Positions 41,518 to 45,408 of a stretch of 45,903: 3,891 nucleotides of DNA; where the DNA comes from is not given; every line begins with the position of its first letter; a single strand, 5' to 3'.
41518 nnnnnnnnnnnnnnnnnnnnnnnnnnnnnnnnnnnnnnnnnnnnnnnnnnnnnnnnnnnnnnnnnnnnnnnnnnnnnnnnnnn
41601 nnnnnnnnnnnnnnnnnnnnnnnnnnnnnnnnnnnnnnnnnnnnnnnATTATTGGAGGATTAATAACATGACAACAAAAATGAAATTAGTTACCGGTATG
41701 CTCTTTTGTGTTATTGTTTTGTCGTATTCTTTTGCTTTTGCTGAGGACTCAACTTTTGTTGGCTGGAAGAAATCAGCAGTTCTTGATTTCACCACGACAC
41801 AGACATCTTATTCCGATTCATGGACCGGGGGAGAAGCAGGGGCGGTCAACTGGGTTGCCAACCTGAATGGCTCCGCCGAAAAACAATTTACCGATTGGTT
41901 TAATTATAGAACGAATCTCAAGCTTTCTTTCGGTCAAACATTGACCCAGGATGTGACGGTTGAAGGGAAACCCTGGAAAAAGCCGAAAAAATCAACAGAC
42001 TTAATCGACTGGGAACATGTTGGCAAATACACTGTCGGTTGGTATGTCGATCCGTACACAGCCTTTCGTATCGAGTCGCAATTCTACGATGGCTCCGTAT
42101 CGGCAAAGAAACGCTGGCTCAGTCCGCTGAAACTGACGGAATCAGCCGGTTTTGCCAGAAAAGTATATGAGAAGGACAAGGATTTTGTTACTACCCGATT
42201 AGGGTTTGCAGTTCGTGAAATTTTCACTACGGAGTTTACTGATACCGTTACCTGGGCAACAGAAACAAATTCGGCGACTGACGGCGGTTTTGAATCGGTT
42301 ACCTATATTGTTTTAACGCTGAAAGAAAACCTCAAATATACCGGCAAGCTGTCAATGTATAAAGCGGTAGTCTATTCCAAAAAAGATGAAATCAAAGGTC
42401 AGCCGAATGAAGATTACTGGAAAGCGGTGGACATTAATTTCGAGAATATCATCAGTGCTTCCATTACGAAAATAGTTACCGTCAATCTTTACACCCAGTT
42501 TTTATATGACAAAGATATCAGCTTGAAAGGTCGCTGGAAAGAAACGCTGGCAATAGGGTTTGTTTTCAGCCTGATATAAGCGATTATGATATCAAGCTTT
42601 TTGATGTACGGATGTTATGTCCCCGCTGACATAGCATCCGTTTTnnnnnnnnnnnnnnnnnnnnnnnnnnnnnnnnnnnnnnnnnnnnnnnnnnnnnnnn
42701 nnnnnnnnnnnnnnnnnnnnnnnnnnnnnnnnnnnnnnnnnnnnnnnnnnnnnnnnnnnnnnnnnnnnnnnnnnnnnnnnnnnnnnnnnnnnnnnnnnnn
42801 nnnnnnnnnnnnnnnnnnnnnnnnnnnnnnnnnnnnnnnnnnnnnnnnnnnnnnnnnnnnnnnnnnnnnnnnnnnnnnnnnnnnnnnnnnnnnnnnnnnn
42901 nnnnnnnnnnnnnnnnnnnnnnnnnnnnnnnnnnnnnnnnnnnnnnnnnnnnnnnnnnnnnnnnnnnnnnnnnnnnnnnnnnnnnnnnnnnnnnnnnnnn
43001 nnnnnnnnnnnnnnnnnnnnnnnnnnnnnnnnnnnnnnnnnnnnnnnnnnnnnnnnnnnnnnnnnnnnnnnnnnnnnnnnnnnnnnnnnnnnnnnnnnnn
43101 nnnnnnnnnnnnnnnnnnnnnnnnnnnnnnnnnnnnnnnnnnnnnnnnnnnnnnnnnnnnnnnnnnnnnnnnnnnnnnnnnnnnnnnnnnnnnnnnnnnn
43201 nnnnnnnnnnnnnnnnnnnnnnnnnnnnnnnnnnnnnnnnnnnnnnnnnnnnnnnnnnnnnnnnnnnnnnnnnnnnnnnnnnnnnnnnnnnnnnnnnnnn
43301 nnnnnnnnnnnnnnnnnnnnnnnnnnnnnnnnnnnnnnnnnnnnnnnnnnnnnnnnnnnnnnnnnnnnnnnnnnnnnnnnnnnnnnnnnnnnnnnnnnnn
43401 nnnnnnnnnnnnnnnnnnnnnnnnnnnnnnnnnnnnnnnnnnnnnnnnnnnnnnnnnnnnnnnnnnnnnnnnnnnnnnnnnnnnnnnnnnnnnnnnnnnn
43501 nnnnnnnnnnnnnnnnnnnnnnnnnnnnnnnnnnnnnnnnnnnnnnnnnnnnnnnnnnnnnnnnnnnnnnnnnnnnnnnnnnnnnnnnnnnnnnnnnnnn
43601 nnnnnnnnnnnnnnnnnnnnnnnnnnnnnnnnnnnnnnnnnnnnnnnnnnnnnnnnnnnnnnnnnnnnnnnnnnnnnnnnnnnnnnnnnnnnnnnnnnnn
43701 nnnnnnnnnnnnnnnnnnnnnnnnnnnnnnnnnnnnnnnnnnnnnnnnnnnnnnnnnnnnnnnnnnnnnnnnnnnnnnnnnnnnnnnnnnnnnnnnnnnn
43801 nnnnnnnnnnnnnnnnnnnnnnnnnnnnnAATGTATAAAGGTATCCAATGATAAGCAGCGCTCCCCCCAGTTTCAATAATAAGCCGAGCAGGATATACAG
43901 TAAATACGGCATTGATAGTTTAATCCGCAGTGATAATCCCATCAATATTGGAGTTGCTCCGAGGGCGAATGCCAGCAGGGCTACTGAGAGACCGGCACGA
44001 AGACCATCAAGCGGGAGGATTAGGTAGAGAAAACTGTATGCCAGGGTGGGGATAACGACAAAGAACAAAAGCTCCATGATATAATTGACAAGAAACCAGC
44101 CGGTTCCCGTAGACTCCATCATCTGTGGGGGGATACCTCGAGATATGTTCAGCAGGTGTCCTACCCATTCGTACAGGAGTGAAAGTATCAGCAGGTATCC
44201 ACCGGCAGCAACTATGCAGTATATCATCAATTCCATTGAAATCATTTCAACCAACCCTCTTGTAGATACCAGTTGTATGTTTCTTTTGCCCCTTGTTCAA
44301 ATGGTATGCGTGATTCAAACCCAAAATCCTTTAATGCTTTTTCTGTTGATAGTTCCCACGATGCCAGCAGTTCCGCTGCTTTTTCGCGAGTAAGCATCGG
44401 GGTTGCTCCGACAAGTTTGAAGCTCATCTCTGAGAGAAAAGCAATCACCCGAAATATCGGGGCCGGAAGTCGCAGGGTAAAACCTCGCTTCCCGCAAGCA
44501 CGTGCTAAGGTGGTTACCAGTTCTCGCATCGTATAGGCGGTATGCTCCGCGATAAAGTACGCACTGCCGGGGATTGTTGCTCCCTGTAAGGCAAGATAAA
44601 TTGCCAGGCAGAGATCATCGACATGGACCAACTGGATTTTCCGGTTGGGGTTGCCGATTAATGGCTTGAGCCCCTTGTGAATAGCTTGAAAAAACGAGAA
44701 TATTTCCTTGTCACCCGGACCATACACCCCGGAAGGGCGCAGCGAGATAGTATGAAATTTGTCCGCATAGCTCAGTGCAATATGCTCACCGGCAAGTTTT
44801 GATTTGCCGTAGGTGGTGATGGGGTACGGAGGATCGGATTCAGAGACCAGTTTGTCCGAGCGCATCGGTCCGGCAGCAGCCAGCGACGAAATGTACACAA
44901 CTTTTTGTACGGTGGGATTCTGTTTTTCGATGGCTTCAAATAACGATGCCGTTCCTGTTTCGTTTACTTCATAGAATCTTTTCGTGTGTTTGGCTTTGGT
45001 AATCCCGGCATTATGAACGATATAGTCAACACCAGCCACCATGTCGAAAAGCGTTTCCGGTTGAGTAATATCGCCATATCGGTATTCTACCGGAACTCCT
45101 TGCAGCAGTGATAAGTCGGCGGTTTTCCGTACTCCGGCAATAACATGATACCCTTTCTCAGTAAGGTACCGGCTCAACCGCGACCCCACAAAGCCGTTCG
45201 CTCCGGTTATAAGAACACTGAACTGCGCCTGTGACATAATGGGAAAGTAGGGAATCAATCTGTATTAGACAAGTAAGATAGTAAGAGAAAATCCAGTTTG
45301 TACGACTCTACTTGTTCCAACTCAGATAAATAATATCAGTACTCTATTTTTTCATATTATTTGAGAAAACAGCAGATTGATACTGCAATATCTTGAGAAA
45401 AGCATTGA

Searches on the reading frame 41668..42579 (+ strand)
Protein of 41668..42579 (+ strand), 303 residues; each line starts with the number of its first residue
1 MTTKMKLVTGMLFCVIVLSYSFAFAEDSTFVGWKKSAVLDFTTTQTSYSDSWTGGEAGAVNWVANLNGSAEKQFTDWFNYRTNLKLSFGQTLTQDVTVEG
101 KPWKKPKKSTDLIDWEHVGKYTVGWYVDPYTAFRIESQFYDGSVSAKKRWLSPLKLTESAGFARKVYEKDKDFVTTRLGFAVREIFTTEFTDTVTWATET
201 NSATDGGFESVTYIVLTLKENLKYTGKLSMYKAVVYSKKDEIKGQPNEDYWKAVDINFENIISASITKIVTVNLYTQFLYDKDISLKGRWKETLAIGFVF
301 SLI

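Call 46: search_protein_families(library=pfam, proteins=[window:41668-42579:+], max_evalue=0.001)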
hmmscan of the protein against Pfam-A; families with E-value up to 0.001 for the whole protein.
window:41668-42579:+ (303 aa): 1 family
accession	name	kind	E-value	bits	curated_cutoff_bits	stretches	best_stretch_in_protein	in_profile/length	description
PF11276.14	DUF3078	-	1.4e-06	29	25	1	44-142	2-91/92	Protein of unknown function (DUF3078)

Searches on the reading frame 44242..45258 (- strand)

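Call 46: search_protein_families(library=pfam, proteins=[window:44242-45258:-], max_evalue=0.001)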
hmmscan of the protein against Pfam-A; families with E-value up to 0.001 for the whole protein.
window:44242-45258:- (338 aa): 8 families
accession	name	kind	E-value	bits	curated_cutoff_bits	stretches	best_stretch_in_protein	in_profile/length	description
PF01370.27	Epimerase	-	1.8e-38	132.8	20.9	1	15-226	1-227/240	NAD dependent epimerase/dehydratase family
PF16363.11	GDP_Man_Dehyd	-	5.5e-28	98.8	27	1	16-327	1-332/332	GDP-mannose 4,6 dehydratase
PF01073.25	3Beta_HSD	-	1.8e-27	96.6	22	1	16-258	1-271/280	3-beta hydroxysteroid dehydrogenase/isomerase family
PF04321.23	RmlD_sub_bind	-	3.9e-16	59.4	27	1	15-192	3-165/287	RmlD substrate binding domain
PF13460.12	NAD_binding_10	-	1.7e-12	48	27.2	1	19-131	1-104/184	NAD(P)H-binding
PF07993.18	NAD_binding_4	-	1.1e-10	41.6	20.1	1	68-197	80-226/258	Male sterility protein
PF00106.31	adh_short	-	5.7e-07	29.6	26.6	1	15-131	3-142/195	short chain dehydrogenase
PF05368.20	NmrA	-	6.1e-06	26.5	27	1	15-122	5-104/298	NmrA-like family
